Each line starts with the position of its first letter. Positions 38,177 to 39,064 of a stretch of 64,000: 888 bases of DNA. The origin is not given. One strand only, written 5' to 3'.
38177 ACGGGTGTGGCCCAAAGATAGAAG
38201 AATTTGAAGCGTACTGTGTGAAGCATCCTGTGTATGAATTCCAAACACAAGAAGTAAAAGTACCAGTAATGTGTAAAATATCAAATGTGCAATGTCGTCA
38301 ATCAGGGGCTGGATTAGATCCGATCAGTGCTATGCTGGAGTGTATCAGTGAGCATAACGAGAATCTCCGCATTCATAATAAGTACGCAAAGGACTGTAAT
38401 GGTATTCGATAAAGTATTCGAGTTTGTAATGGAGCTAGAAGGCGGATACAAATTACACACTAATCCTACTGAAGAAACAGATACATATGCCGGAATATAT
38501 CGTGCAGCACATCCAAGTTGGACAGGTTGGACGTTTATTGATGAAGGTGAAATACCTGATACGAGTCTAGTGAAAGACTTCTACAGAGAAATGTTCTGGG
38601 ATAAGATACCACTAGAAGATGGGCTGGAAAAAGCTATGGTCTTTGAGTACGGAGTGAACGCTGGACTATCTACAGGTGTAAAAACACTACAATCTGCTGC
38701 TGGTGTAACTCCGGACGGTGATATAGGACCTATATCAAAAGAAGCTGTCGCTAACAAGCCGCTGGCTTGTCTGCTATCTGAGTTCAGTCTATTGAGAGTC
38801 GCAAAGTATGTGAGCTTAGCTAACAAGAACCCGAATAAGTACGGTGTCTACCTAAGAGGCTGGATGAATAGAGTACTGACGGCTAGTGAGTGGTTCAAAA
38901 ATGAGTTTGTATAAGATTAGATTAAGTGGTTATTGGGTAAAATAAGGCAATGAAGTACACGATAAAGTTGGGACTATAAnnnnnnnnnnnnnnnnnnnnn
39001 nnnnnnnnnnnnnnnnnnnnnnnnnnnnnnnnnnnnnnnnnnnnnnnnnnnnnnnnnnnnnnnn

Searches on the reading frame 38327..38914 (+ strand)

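Call 89: search_protein_families(library=pfam, proteins=[window:38327-38914:+], max_evalue=0.01)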
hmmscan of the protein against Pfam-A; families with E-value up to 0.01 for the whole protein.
window:38327-38914:+ (195 aa): 2 families
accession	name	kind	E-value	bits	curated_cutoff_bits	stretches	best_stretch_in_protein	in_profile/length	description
PF09374.15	PG_binding_3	-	2.9e-07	31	24.6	1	117-182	2-74/76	Predicted Peptidoglycan domain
PF05838.17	Glyco_hydro_108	-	8.5e-07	29.9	21.2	1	31-113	1-85/85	Glycosyl hydrolase 108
